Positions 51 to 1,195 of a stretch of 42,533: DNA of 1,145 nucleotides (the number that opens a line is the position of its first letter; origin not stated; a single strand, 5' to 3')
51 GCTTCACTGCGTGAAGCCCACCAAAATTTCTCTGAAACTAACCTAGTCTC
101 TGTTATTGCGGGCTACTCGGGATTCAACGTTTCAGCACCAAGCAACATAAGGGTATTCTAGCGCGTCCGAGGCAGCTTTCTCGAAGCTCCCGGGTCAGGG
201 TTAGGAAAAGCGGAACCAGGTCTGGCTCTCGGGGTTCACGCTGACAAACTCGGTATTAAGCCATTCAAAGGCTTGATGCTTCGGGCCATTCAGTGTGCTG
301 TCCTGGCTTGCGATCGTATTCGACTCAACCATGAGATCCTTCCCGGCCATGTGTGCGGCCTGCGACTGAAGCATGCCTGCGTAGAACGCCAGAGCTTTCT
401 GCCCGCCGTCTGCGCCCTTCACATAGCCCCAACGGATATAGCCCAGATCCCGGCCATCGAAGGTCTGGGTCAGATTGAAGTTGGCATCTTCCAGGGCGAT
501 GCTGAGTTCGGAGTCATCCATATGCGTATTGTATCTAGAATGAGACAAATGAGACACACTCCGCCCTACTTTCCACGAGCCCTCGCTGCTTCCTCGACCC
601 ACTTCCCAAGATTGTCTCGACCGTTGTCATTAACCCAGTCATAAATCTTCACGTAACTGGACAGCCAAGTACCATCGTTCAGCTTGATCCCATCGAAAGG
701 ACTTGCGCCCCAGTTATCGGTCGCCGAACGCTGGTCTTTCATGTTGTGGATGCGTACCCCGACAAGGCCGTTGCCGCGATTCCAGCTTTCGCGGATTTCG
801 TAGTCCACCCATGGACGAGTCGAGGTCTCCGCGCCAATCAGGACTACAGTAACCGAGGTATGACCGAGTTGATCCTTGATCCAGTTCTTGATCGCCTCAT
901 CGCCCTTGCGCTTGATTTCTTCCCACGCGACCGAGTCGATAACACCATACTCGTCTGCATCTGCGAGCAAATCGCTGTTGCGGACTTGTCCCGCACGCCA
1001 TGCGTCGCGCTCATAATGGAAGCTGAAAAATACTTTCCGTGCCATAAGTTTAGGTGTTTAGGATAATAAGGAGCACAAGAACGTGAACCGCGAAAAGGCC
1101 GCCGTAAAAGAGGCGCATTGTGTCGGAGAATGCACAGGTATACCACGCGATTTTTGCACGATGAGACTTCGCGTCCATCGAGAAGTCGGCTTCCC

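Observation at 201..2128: S24/LexA-type repressor heads an operon with a 3-TM protein, a ThsB-like TIR protein and a 106-aa unknown: a Thoeris-like module with no ThsA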

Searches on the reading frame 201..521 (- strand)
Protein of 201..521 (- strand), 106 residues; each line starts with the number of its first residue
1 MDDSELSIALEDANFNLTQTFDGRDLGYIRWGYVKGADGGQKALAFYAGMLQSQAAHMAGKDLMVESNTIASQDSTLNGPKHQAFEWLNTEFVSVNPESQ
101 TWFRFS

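Call 3: search_protein_families(library=pfam, proteins=[window:201-521:-], max_evalue=1)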
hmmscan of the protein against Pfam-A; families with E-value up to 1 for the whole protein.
window:201-521:- (106 aa): 1 family
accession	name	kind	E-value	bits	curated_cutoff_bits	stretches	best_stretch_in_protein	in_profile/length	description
PF01316.27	Arg_repressor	-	0.26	11.5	27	1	4-30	23-49/70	Arginine repressor, DNA binding domain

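Call 4: search_protein_families(library=padloc, proteins=[window:201-521:-], max_evalue=1)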
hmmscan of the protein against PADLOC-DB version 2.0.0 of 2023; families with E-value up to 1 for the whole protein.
window:201-521:- (106 aa): 0 families

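Call 5: search_protein_families(library=ncbifam, proteins=[window:201-521:-], max_evalue=1)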
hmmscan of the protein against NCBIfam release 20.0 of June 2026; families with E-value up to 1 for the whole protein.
window:201-521:- (106 aa): 0 families

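Call 9: search_protein_families(library=phrogs, proteins=[window:201-521:-], max_evalue=0.001)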
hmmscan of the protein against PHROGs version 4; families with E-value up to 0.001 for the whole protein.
window:201-521:- (106 aa): 0 families

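Call 54: search_protein_representatives(protein=window:201-521:-)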
Query: 106 residues. Proteins with E-value up to 0.001 (for the whole library): 14; up to 1e-10: 6; up to 1e-30: 0. The best 14 are listed.
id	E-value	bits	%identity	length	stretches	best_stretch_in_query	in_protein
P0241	5.7e-25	103.7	46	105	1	7-105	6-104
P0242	1.1e-24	102.8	49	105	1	5-105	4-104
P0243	2.1e-19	85.8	46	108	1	6-105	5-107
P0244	1.4e-15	73.5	42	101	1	14-105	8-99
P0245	7.9e-15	71.1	43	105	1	5-105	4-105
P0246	4.4e-14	68.7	40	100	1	3-105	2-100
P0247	3.2e-10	56.3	40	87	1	23-105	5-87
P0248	3.6e-10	56.1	37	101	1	7-106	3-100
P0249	9.8e-09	51.5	33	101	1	24-106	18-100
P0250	1.9e-06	44.2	35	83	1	6-79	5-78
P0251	4.8e-06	42.9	40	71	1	6-65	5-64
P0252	5.7e-06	42.6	32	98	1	8-106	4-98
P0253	5.6e-05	39.5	29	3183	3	16-76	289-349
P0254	6.7e-05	39.2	34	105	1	8-106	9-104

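Call 55: find_homologous_proteins(query=window:201-521:-, max_evalue=0.01)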
Query window:201-521:- (106 aa): 9 proteins with E <= 0.01 among 11 candidates.
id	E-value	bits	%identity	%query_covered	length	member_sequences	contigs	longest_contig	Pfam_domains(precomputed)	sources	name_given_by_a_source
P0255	6.3e-65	234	99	100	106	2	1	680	-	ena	-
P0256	7.6e-57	208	90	100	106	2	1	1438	-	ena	-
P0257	9.7e-47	175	74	98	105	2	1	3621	-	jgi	jgi:hypothetical protein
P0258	6.9e-43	163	70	99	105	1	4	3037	-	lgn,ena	-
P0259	1.4e-41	159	67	100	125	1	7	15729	-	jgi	jgi:hypothetical protein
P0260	2.1e-41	158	68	96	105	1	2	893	-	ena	-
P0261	1.9e-40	155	67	94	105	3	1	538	-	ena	-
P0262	3.9e-37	144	71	86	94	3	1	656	-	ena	-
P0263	8.2e-24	102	49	94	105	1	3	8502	-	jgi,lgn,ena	jgi:hypothetical protein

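Call 56: find_encoding_contigs(protein=P0259, flank=5000, max_places=4)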
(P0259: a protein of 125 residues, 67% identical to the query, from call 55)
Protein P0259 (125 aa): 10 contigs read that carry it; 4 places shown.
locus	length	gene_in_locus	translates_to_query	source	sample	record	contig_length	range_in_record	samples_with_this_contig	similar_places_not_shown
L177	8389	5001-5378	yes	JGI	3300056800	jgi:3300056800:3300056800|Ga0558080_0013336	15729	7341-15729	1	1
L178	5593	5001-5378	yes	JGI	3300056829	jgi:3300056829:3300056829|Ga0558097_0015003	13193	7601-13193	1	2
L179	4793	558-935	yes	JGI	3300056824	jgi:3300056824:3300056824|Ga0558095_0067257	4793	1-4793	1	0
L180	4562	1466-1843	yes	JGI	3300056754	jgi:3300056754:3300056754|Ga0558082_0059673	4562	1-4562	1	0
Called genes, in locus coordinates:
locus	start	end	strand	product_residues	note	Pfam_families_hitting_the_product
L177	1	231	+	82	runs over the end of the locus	-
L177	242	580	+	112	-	-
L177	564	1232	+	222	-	-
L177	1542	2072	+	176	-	-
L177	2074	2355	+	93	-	-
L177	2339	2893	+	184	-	-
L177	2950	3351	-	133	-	-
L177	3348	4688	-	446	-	PF02195:ParB_N, PF01555:N6_N4_Mtase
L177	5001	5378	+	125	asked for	-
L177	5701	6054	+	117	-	-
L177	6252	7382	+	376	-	PF00082:Peptidase_S8 (weak)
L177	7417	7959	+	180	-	PF02643:DUF192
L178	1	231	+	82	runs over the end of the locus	-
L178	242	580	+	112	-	-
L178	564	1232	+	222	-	-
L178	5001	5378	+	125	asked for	-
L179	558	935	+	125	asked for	-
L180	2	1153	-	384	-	?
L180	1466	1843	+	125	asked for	-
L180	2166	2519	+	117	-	-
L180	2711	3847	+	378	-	PF00082:Peptidase_S8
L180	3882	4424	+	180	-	PF02643:DUF192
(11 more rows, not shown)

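Call 57: find_encoding_contigs(protein=P0263, flank=5000, max_places=3)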
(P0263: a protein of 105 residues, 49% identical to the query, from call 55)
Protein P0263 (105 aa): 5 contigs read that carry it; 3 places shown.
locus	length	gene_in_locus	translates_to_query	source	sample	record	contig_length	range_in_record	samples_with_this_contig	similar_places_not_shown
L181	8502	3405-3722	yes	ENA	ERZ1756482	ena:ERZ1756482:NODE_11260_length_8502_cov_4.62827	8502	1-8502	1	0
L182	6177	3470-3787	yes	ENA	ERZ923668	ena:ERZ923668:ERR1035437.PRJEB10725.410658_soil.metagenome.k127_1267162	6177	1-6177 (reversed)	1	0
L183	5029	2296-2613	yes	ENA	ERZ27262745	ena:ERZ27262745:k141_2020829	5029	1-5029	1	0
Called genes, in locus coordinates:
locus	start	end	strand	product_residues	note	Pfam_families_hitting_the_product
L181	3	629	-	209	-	?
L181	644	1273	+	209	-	PF00156:Pribosyltran (weak)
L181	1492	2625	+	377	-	PF14082:SduA_C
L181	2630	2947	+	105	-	-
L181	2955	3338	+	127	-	-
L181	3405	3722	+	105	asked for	-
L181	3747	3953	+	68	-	-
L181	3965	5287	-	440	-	PF00239:Resolvase, PF07508:Recombinase, PF13408:Zn_ribbon_recom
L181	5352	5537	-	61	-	PF04545:Sigma70_r4 (weak)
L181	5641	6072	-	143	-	PF00078:RVT_1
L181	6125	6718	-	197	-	PF00078:RVT_1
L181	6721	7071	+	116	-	PF22296:bAvd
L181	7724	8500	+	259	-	?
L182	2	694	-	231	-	?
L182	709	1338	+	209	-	PF00156:Pribosyltran (weak)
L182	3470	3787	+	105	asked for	-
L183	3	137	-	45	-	?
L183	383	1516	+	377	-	PF14082:SduA_C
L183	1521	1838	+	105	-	-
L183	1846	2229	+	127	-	-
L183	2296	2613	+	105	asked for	-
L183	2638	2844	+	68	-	-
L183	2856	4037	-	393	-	PF00239:Resolvase, PF07508:Recombinase, PF13408:Zn_ribbon_recom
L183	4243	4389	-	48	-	-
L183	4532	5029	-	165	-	?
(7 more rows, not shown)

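Call 58: find_encoding_contigs(protein=P0257, flank=4000, max_places=2)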
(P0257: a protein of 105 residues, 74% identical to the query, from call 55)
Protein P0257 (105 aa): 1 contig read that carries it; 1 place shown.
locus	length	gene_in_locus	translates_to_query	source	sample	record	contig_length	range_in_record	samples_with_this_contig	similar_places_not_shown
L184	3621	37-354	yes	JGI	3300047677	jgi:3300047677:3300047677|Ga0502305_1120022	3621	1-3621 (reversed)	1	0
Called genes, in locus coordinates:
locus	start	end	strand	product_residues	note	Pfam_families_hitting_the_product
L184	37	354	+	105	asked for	-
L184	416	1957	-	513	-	-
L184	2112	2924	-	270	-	-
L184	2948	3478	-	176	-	PF04229:GrpB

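Call 59: find_encoding_contigs(protein=P0258, flank=4000, max_places=3)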
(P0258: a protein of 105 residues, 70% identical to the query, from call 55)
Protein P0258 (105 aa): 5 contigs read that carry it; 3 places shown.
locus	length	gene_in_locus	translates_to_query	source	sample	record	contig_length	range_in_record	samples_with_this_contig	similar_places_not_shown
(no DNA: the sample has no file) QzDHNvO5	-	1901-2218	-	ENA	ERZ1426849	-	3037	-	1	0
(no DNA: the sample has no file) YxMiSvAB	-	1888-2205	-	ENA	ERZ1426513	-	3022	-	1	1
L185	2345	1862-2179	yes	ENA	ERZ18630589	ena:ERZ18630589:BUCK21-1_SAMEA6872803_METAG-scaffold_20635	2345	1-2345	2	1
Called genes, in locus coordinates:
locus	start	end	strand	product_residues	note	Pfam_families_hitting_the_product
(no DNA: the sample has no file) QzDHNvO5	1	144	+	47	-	?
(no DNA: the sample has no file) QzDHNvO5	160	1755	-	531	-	-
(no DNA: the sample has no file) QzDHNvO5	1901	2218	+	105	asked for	-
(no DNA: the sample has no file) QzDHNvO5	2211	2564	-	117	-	-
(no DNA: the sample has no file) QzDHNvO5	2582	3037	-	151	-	?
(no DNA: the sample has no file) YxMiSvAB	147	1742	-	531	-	-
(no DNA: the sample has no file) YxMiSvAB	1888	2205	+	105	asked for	-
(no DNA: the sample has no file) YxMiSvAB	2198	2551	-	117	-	-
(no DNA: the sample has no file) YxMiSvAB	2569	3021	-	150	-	?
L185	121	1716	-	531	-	-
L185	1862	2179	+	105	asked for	-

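Call 82: predict_structure(alignment_id=A3)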
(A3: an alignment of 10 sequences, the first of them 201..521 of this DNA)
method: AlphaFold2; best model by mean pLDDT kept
length: 106 residues; sequences in the alignment: 10
mean_pLDDT: 76.4   pTM: 0.72
mean pLDDT of the five models: 76.4, 74.5, 74.5, 74.0, 72.6
residues with pLDDT >= 90: 25; 70-90: 52; 50-70: 17; < 50: 12
segments of 3 or more residues with pLDDT < 50: 1-12
pLDDT, mean of each block of 10 residues (from residue 1): 33 58 67 88 88 83 87 91 88 86 69
secondary structure, 60 per line:
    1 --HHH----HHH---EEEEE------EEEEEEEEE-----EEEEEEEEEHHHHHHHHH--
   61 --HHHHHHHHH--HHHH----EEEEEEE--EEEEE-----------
elements in order: E16-20 E27-35 E41-49 H50-58 H63-71 H74-77 E82-88 E91-95

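Call 85: fold_search(model_id=the predicted structure, library=pdb)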
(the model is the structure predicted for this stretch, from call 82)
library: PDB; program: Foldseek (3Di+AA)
matches with E <= 10: 802; with E <= 0.001: 0
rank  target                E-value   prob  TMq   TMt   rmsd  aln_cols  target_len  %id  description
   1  6i4m_G                2.3e-02  0.82  0.36  0.30  12.2       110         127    9  Crystal Structure of Plasmodium berghei actin II in the Mg-ADP state (released 2019-06-26)
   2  5ubo_S                3.6e-02  0.69  0.32  0.28  12.6       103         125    9  Mical-oxidized Actin complex with Gelsolin Segment 1 (released 2017-12-20)
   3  1eqy_S                3.8e-02  0.75  0.36  0.31  12.2       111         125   11  COMPLEX BETWEEN RABBIT MUSCLE ALPHA-ACTIN: HUMAN GELSOLIN DOMAIN 1 (released 2000-05-03)
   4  4pkg_G                3.8e-02  0.72  0.32  0.21  12.3       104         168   12  Complex of ATP-actin With the N-terminal Actin-Binding Domain of Tropomodulin (released 2014-07-30)
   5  1t44_G                4.0e-02  0.72  0.36  0.28  11.9       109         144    9  Structural basis of actin sequestration by thymosin-B4: Implications for arp2/3 activation (released 2004-09-07)
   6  1yag_G                4.6e-02  0.57  0.25  0.22   8.2        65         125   14  STRUCTURE OF THE YEAST ACTIN-HUMAN GELSOLIN SEGMENT 1 COMPLEX (released 1999-10-09)
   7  5zz0_A                4.9e-02  0.72  0.35  0.31  12.0       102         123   13  HUMAN GELSOLIN FROM RESIDUES GLU28 TO ARG161 WITH CALCIUM (released 2019-06-05)
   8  4pkh_E                4.9e-02  0.69  0.33  0.28  12.5       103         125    9  Complex of ADP-actin With the N-terminal Actin-Binding Domain of Tropomodulin (released 2014-07-30)
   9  4pkh_J                5.2e-02  0.60  0.32  0.27  12.6       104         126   12  Complex of ADP-actin With the N-terminal Actin-Binding Domain of Tropomodulin (released 2014-07-30)
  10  8viz_G                5.2e-02  0.54  0.31  0.06  12.4       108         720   15  Structure of full-length gelsolin bound to the barbed end of F-actin (released 2024-10-16)
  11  6jeg_A                6.0e-02  0.66  0.34  0.06  12.2       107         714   11  Crystal structure of calcium free human gelsolin amyloid mutant G167R (released 2019-06-12)
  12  3a5l_S                6.0e-02  0.63  0.33  0.29  12.5       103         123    9  Crystal Structure of a Dictyostelium P109A Mg2+-Actin in Complex with Human Gelsolin Segment 1 (released 2010-10-27)
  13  4pki_G                6.8e-02  0.57  0.32  0.12  12.4       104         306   12  Complex of ATP-actin With the C-terminal Actin-Binding Domain of Tropomodulin (released 2014-07-30)
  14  6q9z_B                6.8e-02  0.57  0.32  0.06  10.6       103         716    7  Crystal structure of the pathological G167R variant of calcium-free human gelsolin, (released 2019-11-27)
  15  4cbu_G                7.2e-02  0.63  0.36  0.31  12.3       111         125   11  Crystal structure of Plasmodium falciparum actin I (released 2014-04-30)
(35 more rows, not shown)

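Call 89: fold_search(model_id=the predicted structure, library=viral)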
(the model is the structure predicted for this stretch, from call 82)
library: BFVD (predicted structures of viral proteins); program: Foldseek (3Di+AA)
matches with E <= 10: 1122; with E <= 0.001: 0
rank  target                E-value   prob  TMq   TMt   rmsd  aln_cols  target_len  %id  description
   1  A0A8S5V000            1.0e-01  0.63  0.31  0.27   7.9        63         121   17  Picornaviridae P3A protein [Siphoviridae sp. ctJT77]
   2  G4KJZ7                1.1e-01  0.12  0.25  0.13  18.7       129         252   13  (no name in the UniProt tables at hand)
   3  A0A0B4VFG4            1.2e-01  0.33  0.35  0.08  12.1       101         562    7  Uncharacterized protein [Tipula oleracea nudivirus]
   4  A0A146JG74            1.5e-01  0.57  0.38  0.28  11.5        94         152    7  (no name in the UniProt tables at hand)
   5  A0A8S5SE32            1.6e-01  0.33  0.35  0.26   6.7        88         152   19  Uncharacterized protein [Siphoviridae sp. ctnpt50]
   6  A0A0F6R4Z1            1.6e-01  0.20  0.27  0.27   9.4       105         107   12  Uncharacterized protein [Sinorhizobium phage phiM9]
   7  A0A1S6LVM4            1.8e-01  0.69  0.30  0.53   8.1        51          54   18  Uncharacterized protein [Cruciviridae sp.]
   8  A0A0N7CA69            1.8e-01  0.28  0.33  0.09  12.5       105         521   14  Putative DEAD box family helicase [Salmonella phage 36]
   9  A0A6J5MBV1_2          1.8e-01  0.28  0.30  0.03  10.1        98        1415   13  Uncharacterized protein [uncultured Caudovirales phage]
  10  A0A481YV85            1.8e-01  0.15  0.24  0.09   8.9        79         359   16  Endonuclease/exonuclease/phosphatase family protein [Marseillevirus LCMAC102]
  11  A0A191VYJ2            2.2e-01  0.38  0.33  0.06   4.9        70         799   13  Vitamin B12-dependent ribonucleotide reductase [Roseobacter phage RD-1410W1-01]
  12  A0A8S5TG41            2.3e-01  0.20  0.29  0.16   8.0       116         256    9  Uncharacterized protein [Myoviridae sp. ctIty1]
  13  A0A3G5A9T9            2.3e-01  0.14  0.24  0.12   9.3        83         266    7  Endonuclease/exonuclease/phosphatase family protein [Hyperionvirus sp.]
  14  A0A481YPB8            2.5e-01  0.44  0.26  0.16   2.9        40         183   18  Uncharacterized protein (Fragment) [Pithovirus LCDPAC02]
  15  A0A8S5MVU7            2.5e-01  0.23  0.29  0.35   9.9        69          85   14  DUF5405 domain-containing protein [Siphoviridae sp. ctsBB38]
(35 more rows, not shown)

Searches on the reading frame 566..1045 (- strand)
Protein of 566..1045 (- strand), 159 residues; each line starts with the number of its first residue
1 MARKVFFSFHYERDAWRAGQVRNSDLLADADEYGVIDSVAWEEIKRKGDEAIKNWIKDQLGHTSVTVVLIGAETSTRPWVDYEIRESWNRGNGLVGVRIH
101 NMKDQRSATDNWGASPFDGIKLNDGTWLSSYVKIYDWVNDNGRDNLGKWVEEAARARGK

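Call 3: search_protein_families(library=pfam, proteins=[window:566-1045:-], max_evalue=1)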
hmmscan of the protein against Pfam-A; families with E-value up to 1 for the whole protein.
window:566-1045:- (159 aa): 3 families
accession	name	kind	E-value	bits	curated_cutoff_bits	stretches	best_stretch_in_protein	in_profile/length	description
PF08937.16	ThsB_TIR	-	8.3e-26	90.8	21.2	1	6-103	1-99/100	Thoeris protein ThsB, TIR-like domain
PF13676.11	TIR_2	-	0.0024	18.8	28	1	41-103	32-94/122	TIR domain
PF08102.16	Antimicrobial_7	-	0.084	13.6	25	1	36-63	15-42/43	Scorpion antimicrobial peptide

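Call 4: search_protein_families(library=padloc, proteins=[window:566-1045:-], max_evalue=1)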
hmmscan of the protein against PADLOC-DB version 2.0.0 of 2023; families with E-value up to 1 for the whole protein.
window:566-1045:- (159 aa): 7 families
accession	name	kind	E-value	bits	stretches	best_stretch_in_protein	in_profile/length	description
PDLC00431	ThsB1|ThsB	-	9e-66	219.3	1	1-159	1-162/162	TIR-like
PDLC04688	PDC-M50B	-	3.7e-62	207.3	1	1-157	1-159/162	-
PDLC00433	ThsB1|ThsB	-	3.6e-52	174.7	1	1-157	1-161/164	TIR-like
PDLC00418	ThsB1|ThsB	-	1.4e-07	29.5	1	3-104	5-105/155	TIR-like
PDLC00428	ThsB1|ThsB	-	7.4e-07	27.7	1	1-87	1-100/219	TIR-like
PDLC00438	ThsB1|ThsB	-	0.00016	19.7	1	1-74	1-70/206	TIR-like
PDLC00429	ThsB1|ThsB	-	0.013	13.6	1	49-104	51-107/167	TIR-like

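Call 5: search_protein_families(library=ncbifam, proteins=[window:566-1045:-], max_evalue=1)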
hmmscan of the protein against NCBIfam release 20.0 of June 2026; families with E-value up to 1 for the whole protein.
window:566-1045:- (159 aa): 0 families

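Call 9: search_protein_families(library=phrogs, proteins=[window:566-1045:-], max_evalue=0.001)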
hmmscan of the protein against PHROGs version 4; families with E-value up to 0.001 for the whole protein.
window:566-1045:- (159 aa): 2 families
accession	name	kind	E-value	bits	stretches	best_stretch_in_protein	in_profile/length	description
phrog_13658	-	unknown function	4.9e-11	43.7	1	1-106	1-111/198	-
phrog_6988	-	unknown function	2.2e-10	41.5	1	44-104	47-107/135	-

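Call 72: search_solved_structures(query=window:566-1045:-, max_evalue=0.001, show_alignments=2)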
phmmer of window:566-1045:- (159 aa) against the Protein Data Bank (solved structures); distinct sequences matched with E-value up to 0.001: 4.
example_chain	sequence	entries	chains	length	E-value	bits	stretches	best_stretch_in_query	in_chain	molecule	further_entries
8wcf_A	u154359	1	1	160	1.3e-29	106.6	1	1-154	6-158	Molecular chaperone Tir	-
9b7d_A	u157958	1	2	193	2.1e-25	92.9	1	1-139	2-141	Putative cyclic ADP-D-ribose synthase ThsB1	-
6lhy_A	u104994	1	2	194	2.1e-25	92.9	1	1-139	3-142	DUF1863 domain-containing protein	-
8fz9_A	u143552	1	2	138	0.00021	24.6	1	45-101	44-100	TIR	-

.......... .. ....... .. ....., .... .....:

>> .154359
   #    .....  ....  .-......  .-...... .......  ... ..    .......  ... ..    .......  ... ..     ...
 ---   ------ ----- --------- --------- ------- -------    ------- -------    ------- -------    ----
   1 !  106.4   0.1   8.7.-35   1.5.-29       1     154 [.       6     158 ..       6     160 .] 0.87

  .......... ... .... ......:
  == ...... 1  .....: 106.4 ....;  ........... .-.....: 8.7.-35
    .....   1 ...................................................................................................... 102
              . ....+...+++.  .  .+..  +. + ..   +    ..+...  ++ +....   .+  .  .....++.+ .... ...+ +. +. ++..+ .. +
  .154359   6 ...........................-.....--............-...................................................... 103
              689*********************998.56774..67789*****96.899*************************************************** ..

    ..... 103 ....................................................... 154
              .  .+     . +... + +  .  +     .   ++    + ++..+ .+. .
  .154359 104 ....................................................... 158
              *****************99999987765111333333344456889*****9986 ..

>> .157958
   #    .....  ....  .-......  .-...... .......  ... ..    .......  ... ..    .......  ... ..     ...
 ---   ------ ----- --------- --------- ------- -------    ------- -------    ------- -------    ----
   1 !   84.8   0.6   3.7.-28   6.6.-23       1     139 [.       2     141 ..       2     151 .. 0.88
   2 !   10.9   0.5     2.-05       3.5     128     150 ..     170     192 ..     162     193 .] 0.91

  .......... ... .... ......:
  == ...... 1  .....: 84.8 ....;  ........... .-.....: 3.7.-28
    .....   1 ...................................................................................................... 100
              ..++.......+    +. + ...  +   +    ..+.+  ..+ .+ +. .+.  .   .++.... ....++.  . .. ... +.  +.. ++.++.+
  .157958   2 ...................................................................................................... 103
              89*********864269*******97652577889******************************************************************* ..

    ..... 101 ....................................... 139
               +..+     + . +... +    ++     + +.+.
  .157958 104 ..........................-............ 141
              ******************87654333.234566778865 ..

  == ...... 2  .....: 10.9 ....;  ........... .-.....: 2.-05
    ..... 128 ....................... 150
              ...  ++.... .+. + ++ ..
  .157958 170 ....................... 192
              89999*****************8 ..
